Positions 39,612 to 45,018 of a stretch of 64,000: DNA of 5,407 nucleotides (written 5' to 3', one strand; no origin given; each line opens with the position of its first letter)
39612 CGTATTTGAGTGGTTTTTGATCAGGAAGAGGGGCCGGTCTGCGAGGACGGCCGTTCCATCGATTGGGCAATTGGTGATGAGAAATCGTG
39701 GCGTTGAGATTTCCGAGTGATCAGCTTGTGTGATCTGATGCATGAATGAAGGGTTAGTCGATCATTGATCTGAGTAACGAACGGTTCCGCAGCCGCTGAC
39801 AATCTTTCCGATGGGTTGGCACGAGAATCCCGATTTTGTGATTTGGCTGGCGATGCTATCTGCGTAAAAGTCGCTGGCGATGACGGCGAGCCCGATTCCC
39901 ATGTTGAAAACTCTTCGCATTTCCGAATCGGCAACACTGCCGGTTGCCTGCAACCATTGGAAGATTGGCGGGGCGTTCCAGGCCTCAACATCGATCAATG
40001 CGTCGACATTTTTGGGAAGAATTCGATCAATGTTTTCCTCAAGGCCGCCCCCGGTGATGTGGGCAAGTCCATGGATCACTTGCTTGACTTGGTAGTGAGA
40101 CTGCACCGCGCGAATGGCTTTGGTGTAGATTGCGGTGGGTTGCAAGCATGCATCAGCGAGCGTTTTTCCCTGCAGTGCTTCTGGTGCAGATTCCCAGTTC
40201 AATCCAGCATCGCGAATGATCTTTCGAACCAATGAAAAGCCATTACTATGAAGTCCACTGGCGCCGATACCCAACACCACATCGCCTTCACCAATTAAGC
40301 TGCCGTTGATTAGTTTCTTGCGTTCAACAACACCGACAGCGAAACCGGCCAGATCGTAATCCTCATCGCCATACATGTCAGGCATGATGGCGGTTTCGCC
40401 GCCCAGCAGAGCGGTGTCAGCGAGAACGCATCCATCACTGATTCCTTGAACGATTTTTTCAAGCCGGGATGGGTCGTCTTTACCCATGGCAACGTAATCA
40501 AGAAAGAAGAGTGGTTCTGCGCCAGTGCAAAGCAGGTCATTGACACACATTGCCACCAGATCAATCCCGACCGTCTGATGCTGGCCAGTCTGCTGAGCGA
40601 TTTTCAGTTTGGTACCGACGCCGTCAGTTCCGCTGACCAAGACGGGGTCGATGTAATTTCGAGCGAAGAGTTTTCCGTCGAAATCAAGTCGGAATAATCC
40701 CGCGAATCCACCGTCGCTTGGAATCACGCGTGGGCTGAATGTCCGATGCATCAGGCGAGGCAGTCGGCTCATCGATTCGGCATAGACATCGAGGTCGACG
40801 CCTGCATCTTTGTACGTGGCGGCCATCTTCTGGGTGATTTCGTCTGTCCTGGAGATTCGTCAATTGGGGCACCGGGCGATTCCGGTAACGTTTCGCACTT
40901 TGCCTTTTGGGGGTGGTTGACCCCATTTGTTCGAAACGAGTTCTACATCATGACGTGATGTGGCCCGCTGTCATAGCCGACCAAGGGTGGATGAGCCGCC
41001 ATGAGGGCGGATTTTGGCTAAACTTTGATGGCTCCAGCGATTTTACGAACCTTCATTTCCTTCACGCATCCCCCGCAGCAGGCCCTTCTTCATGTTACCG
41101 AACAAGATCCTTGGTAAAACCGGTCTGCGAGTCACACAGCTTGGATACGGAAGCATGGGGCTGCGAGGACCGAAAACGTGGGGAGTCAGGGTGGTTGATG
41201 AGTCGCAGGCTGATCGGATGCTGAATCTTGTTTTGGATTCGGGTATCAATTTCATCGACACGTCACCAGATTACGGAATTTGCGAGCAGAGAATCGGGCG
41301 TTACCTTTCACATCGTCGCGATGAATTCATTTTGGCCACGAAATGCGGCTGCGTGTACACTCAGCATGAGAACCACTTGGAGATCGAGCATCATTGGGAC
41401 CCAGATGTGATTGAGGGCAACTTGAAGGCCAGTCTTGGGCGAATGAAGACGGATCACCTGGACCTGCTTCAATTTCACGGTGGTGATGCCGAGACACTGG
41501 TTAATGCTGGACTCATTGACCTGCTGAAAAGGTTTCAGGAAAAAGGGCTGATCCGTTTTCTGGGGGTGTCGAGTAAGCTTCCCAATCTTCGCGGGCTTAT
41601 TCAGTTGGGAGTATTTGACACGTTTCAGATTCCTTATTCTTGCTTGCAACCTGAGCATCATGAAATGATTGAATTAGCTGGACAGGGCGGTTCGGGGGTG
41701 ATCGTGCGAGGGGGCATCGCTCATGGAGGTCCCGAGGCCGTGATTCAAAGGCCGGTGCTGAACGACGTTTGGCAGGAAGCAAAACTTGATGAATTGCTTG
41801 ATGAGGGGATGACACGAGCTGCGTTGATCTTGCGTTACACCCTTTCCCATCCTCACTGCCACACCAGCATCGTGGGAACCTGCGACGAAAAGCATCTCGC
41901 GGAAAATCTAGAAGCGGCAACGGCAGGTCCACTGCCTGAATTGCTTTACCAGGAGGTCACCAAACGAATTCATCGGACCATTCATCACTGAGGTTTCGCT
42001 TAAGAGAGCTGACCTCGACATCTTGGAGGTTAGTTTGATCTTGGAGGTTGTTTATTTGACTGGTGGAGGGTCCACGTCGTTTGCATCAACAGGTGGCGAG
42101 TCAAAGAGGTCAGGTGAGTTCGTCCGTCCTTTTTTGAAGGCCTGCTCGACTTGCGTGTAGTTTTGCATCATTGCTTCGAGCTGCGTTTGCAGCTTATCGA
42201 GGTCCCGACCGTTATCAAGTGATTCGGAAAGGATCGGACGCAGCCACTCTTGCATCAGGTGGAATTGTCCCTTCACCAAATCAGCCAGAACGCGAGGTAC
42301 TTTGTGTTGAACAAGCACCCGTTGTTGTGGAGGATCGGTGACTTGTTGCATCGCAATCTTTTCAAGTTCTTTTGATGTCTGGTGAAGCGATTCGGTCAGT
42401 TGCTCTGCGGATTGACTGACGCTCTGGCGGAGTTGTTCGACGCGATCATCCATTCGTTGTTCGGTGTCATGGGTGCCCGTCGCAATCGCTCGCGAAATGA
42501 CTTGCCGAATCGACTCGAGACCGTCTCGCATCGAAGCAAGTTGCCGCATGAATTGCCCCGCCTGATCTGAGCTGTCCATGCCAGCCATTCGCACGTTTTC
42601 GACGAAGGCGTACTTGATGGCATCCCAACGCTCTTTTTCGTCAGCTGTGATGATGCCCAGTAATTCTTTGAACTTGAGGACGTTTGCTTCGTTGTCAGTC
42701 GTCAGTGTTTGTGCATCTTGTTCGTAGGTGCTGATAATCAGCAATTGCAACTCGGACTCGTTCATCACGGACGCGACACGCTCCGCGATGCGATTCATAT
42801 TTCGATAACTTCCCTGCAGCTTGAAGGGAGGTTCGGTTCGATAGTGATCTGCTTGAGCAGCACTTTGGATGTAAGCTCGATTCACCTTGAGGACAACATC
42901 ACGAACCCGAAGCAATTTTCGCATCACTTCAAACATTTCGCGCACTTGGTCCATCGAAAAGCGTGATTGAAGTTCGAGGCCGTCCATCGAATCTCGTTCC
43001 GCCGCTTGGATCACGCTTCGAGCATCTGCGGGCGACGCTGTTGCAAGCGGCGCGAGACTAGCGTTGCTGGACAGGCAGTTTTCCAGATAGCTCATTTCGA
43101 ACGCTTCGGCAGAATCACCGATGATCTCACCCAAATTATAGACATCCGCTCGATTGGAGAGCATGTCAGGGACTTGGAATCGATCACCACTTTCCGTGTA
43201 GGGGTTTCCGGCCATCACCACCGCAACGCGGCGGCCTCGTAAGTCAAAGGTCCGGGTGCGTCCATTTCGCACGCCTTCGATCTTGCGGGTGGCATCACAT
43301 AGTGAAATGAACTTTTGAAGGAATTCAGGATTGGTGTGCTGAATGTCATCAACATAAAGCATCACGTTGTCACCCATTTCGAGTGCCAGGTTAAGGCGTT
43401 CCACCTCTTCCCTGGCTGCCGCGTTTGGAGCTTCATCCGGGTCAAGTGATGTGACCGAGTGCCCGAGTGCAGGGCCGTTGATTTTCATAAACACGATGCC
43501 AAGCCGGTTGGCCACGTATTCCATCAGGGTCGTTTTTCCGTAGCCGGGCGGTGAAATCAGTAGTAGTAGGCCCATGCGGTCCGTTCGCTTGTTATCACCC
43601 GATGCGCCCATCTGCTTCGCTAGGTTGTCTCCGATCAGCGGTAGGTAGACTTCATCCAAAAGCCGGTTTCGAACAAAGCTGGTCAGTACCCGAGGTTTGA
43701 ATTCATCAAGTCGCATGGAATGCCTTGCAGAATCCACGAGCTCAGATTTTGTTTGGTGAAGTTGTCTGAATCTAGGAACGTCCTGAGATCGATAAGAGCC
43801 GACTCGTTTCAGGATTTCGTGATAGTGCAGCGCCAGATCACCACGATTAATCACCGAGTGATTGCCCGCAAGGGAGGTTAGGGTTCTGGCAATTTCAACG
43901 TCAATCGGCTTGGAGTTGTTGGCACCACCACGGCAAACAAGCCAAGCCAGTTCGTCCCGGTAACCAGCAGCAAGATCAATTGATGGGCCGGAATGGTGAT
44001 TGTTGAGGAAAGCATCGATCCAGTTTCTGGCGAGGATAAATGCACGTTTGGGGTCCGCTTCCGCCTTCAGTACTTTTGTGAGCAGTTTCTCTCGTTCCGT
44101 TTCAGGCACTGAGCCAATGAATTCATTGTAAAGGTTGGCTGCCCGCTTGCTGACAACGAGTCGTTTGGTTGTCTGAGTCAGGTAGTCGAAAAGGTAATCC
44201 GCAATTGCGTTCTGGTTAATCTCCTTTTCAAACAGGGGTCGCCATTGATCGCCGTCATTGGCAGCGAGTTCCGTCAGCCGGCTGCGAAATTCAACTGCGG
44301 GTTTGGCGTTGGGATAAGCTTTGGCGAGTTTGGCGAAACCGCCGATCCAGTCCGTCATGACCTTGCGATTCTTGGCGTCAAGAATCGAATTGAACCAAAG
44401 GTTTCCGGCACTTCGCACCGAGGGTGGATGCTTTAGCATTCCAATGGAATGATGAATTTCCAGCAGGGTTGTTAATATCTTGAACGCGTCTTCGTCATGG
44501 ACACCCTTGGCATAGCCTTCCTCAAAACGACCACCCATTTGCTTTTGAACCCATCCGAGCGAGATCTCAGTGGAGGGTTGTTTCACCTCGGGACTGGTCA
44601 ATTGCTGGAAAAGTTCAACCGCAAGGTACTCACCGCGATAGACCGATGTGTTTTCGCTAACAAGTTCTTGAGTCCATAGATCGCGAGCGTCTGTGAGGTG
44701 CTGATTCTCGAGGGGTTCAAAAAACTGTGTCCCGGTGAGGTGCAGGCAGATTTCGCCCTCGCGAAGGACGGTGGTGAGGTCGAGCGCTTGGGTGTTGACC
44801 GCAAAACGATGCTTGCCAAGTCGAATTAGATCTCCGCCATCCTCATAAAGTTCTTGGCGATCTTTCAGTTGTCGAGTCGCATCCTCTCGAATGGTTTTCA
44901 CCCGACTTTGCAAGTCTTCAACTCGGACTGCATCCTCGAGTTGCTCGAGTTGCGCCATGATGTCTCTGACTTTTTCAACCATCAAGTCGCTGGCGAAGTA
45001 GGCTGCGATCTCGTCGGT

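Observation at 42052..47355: Architecture of the giant ATPase: N-terminal beta-rich domain, about 500 aa coiled coil, AAA_5-like core with DD Walker B, second coiled coil, Pro-rich tail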

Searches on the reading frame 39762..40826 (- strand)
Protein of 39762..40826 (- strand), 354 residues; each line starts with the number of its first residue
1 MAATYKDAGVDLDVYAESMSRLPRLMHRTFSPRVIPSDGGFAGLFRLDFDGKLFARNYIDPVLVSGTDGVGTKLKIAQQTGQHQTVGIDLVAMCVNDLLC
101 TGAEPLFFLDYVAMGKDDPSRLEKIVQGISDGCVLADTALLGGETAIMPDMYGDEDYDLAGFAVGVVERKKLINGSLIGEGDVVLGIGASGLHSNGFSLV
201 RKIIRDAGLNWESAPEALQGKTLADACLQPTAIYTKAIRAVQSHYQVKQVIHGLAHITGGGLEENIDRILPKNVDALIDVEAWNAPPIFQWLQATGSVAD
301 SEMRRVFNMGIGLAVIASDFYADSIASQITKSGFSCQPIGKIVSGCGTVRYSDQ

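Call 5: search_protein_families(library=pfam, proteins=[window:39762-40826:-], max_evalue=0.01)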
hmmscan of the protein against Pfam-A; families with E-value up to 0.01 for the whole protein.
window:39762-40826:- (354 aa): 2 families
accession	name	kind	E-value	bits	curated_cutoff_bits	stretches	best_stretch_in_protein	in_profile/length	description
PF02769.27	AIRS_C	-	6.8e-28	98.2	23.1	1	180-347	2-150/156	AIR synthase related protein, C-terminal domain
PF00586.29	AIRS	-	5.7e-24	85.1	24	1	62-167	14-112/112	AIR synthase related protein, N-terminal domain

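Call 6: search_protein_families(library=ncbifam, proteins=[window:39762-40826:-], max_evalue=0.01)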
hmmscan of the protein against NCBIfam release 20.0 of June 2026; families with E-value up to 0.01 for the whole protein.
window:39762-40826:- (354 aa): 9 families
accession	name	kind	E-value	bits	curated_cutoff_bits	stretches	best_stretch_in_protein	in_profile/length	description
TIGR00878.1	purM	equivalog_domain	1.6e-119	399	236.35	1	4-344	2-331/332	phosphoribosylformylglycinamidine cyclo-ligase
TIGR01379.1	thiL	equivalog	4.1e-09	35.8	184.15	1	73-235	48-195/320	thiamine-phosphate kinase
NF004353.0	PRK05731.2-2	equivalog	9.4e-07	28.2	301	1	65-198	34-159/311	thiamine-phosphate kinase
TIGR02124.1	hypE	equivalog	2.4e-06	26.8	251.6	1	91-202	70-181/332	hydrogenase expression/formation protein HypE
TIGR01736.1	FGAM_synth_II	equivalog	9.2e-05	20.9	525.75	1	95-193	98-202/718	phosphoribosylformylglycinamidine synthase subunit PurL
NF002290.1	PRK01213.1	equivalog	0.00047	18.5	648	1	95-190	98-195/723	phosphoribosylformylglycinamidine synthase subunit PurL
TIGR00476.1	selD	equivalog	0.0011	18.3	125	1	95-183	85-169/311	selenide, water dikinase SelD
TIGR04050.1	MSMEG_0567_Cter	hypoth_equivalog_domain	0.0025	17.3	312.2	1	91-146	68-121/296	MSMEG_0567/sll0787 family protein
NF004351.0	PRK05731.1-4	equivalog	0.0036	16.5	324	1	84-207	72-190/321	thiamine-phosphate kinase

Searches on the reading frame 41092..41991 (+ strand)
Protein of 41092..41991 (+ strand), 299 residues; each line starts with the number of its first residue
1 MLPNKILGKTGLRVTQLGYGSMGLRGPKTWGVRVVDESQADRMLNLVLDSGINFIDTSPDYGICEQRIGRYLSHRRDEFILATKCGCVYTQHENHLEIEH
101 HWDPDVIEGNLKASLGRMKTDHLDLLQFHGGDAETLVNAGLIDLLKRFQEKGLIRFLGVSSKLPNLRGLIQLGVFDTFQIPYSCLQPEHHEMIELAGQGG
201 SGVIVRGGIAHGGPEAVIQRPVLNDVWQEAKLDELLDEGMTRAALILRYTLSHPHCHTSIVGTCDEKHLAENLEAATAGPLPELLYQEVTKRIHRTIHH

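Call 5: search_protein_families(library=pfam, proteins=[window:41092-41991:+], max_evalue=0.01)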
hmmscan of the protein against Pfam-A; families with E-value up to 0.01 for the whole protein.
window:41092-41991:+ (299 aa): 1 family
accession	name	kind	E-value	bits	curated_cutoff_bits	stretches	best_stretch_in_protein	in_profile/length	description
PF00248.27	Aldo_ket_red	-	2.4e-30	106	24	1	17-286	2-283/291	Aldo/keto reductase family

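Call 6: search_protein_families(library=ncbifam, proteins=[window:41092-41991:+], max_evalue=0.01)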
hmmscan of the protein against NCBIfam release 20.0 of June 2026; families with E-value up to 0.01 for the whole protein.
window:41092-41991:+ (299 aa): 6 families
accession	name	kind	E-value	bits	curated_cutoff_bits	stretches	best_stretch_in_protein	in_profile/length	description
NF049922.1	MethglyxlRedYdjG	equivalog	1.5e-16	60.3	550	1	7-195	6-206/326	NADH-dependent methylglyoxal reductase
NF007695.0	PRK10376.1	subfamily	1.9e-15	56.7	280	1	11-277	14-272/290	oxidoreductase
TIGR01293.1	Kv_beta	subfamily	9.1e-11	41.4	365.4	1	5-136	4-129/319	voltage-dependent potassium channel subunit beta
NF007912.0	PRK10625.1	equivalog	9e-10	38.4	415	1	10-135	9-138/346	NADP(H)-dependent aldo-keto reductase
NF011432.0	PRK14863.1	equivalog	0.00096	18.8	244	0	22-163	15-145/292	bifunctional regulator KidO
NF008377.0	PRK11172.1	equivalog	0.0059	15.9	327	1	103-161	71-130/267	2,5-didehydrogluconate reductase DkgB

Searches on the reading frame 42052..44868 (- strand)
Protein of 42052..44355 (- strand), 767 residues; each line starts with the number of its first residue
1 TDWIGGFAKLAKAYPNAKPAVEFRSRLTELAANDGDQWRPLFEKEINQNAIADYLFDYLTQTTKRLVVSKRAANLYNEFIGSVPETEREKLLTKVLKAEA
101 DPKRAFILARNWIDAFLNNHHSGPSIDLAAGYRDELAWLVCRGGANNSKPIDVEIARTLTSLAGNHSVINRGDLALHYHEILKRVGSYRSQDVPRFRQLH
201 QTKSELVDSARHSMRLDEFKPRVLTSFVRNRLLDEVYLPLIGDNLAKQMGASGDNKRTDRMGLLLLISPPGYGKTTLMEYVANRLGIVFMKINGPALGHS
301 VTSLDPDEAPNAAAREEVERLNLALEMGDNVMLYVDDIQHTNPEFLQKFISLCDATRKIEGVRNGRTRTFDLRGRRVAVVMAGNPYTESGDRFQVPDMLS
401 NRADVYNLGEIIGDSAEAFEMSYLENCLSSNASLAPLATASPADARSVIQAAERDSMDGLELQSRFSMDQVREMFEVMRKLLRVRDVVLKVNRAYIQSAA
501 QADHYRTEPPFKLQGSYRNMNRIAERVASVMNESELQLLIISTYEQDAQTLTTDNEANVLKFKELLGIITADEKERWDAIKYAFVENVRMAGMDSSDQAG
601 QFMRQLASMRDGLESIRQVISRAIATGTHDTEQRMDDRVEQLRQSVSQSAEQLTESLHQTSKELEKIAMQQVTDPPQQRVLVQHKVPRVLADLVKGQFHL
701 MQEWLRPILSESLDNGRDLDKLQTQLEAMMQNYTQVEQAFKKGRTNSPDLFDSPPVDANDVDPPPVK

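Call 26: search_protein_representatives(protein=window:42052-44355:-)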
Query: 767 residues. Proteins with E-value up to 0.001 (for the whole library): 966; up to 1e-10: 708; up to 1e-30: 400. The best 150 are listed.
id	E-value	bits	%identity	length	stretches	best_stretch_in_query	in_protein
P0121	4.3e-296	1000.2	61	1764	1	2-739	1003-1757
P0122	4.9e-222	755.4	54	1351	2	128-735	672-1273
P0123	1.8e-221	753.5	54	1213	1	38-736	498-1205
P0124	4.7e-203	692.6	47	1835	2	6-674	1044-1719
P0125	9.5e-201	685.0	55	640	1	150-749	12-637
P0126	1.8e-200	684.1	51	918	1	40-737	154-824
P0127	2.2e-199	680.5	51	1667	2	3-625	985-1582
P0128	4.7e-194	662.9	47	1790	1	50-741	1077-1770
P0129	8.6e-190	648.8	57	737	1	101-624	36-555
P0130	4.9e-188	643.0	52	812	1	8-626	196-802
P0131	2.5e-187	640.6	54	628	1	98-631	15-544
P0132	2.1e-184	631.0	58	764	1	157-666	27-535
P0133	1.2e-180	618.5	57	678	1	153-643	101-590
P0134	2.2e-175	601.2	50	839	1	48-625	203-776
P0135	4.5e-175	600.1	48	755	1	39-625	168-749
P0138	3.3e-171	587.4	46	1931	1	12-673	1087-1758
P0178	3.1e-154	531.3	47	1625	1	51-601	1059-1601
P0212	6.8e-140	483.9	42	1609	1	4-622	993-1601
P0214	7.6e-139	480.4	48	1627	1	151-587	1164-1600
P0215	1.3e-138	479.6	46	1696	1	150-626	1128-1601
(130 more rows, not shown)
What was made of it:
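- At 50% clustering there are about 400 representatives at E<1e-30 (call 26).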

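Call 47: find_encoding_contigs(protein=P0138, flank=8000, max_places=1)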
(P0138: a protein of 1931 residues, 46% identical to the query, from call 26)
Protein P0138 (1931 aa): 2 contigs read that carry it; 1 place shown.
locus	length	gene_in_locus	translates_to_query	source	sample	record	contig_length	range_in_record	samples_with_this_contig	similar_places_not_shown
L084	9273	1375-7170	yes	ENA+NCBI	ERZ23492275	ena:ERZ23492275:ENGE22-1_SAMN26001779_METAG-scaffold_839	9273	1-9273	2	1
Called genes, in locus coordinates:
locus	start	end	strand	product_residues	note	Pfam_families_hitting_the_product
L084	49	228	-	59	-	-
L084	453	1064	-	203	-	PF04264:YceI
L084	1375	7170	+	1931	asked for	PF12458:DUF3686, PF25472:DUF7902, PF00004:AAA (weak)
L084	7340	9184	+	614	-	PF04851:ResIII, PF00270:DEAD, PF18766:SWI2_SNF2 (weak), PF00271:Helicase_C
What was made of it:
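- One Thermoanaerobaculia locus has the ATPase without an upstream flotillin, on a short contig (call 47).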

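Call 57: predict_structure(alignment_id=A4)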
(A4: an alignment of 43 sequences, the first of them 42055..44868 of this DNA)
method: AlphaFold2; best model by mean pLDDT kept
length: 938 residues; sequences in the alignment: 43
mean_pLDDT: 78.7   pTM: 0.65
mean pLDDT of the five models: 78.7, 77.8, 73.7, 73.2, 71.6
residues with pLDDT >= 90: 336; 70-90: 333; 50-70: 210; < 50: 59
segments of 3 or more residues with pLDDT < 50: 568-574, 845-861, 913-938
pLDDT, mean of each block of 10 residues (from residue 1): 55 78 83 93 91 93 93 95 94 69 89 85 90 94 92 94 94 92 89 95 92 85 94 88 92 85 78 91 91 76 92 84 91 93 94 94 95 94 88 64 77 73 58 54 71 86 89 91 92 89 86 81 69 86 79 65 53 53 72 82 86 87 90 90 93 90 80 77 79 88 90 88 79 92 91 81 60 60 60 56 62 64 63 61 47 42 55 57 51 59 61 44 38 38
secondary structure, 60 per line:
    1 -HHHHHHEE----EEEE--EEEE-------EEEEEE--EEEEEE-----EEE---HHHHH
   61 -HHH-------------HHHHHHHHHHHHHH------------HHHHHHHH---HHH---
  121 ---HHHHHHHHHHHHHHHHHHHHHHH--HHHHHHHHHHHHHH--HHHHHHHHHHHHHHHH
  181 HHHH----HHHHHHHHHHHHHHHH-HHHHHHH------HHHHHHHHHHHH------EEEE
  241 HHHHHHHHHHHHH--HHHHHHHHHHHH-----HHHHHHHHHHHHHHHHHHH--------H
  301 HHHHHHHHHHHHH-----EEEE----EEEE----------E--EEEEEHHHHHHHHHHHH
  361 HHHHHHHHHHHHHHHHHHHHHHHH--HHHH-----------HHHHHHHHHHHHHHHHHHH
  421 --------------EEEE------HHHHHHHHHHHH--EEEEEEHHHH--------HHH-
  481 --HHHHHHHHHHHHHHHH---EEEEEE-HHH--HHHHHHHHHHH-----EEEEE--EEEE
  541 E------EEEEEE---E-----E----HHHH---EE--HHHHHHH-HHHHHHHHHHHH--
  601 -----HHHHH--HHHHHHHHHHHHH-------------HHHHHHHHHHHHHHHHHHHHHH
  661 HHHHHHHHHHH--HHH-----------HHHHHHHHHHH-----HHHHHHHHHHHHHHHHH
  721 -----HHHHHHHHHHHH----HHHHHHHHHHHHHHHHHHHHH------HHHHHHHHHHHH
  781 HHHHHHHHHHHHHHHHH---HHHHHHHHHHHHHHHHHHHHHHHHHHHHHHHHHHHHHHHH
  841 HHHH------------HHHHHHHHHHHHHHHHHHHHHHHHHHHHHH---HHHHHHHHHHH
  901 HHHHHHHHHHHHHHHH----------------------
elements in order (helices of 4 or more, strands of 3 or more residues): H2-7 E14-17 E20-23 E31-36 E39-44 E50-52 H56-60 H78-91 H104-111 H124-146 H149-162 H165-184 H189-204 H206-212 H219-230 E237-240 H241-253 H256-267 H273-291 H300-313 E319-322 E327-330 E344-348 H349-384 H387-390 H402-420 E435-438 H445-456 E459-464 H465-468 H483-498 E502-507 H514-524 E530-534 E537-541 E548-553 H568-571 H579-585 H587-598 H606-610 H613-625 H639-671 H688-698 H704-720 H726-737 H742-762 H769-797 H801-844 H857-886 H890-916
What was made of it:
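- Checked: Aa 885-1225 form a confident globular helical domain (call 57).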

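Call 61: fold_search(model_id=the predicted structure, library=pdb)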
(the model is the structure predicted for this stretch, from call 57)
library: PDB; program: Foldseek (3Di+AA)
matches with E <= 10: 368; with E <= 0.001: 17
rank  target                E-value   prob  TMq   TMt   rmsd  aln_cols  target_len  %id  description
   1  7x7p_M                1.9e-04  1.00  0.14  0.35  12.1       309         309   16  CryoEM structure of dsDNA-RuvB-RuvA domain3 complex (released 2023-03-15)
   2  7pbl_D                2.2e-04  1.00  0.14  0.33  11.9       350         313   15  RuvAB branch migration motor complexed to the Holliday junction - RuvB AAA+ state s1 [t2 dataset] (released 2022-09-14)
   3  9dx3_F                2.4e-04  1.00  0.17  0.39  11.1       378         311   14  EcRuvB 9-mer pre-assembly complex (released 2026-01-21)
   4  8efv_A                3.3e-04  1.00  0.14  0.34  11.4       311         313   17  Structure of single homo-hexameric Holliday junction ATP-dependent DNA helicase RuvB motor (released 2023-05-10)
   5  7pbl_C                3.4e-04  1.00  0.13  0.33  11.2       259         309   18  RuvAB branch migration motor complexed to the Holliday junction - RuvB AAA+ state s1 [t2 dataset] (released 2022-09-14)
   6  8efv_B                4.3e-04  1.00  0.13  0.31   9.7       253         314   18  Structure of single homo-hexameric Holliday junction ATP-dependent DNA helicase RuvB motor (released 2023-05-10)
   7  7x5b                  4.7e-04  1.00  0.13  0.33   9.6       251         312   18  Crystal structure of RuvB (released 2023-03-08)
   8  6uqe_B                4.9e-04  1.00  0.13  0.20  22.9       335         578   13  ClpA/ClpP Disengaged State bound to RepA-GFP (released 2020-04-22)
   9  9dx3_C                5.9e-04  1.00  0.16  0.38   9.3       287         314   18  EcRuvB 9-mer pre-assembly complex (released 2026-01-21)
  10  7pbl_A                6.2e-04  1.00  0.13  0.31  13.0       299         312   18  RuvAB branch migration motor complexed to the Holliday junction - RuvB AAA+ state s1 [t2 dataset] (released 2022-09-14)
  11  8efy_F                6.5e-04  1.00  0.17  0.42  12.8       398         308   16  Structure of double homo-hexameric AAA+ ATPase RuvB motors (released 2023-05-10)
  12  7uiy_A                7.1e-04  0.97  0.15  0.23  30.1       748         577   13  ClpAP complex bound to ClpS N-terminal extension, class IIIa (released 2022-10-26)
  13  9qh8_F                8.1e-04  1.00  0.19  0.60   7.3       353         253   16  reduced NorQ-NorD VWA domain complex from Paracoccus denitrificans (released 2026-03-25)
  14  9dx3_B                8.5e-04  1.00  0.16  0.38  11.4       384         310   17  EcRuvB 9-mer pre-assembly complex (released 2026-01-21)
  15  7uiy_C                8.5e-04  0.97  0.12  0.19  27.2       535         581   12  ClpAP complex bound to ClpS N-terminal extension, class IIIa (released 2022-10-26)
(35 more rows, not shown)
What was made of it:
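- Foldseek TM-scores normalised by the target are highest for NorQ and CbbQ, 0.5-0.6 (call 61). The lowest Foldseek E-values are to RuvB, about 2e-4 (call 61).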

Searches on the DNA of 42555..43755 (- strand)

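Call 103: search_dna_similar(query=L091:9400-11200:+, collection=ecoli_genomes, mode=distant, max_evalue=0.00001, max_rows=10)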
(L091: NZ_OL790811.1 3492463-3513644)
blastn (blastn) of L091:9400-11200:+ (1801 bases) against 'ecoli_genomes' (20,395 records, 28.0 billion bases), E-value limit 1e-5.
No match.
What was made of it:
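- Tried and rejected: A blastn search with Proteus DNA found no match in E. coli complete genomes (call 103).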
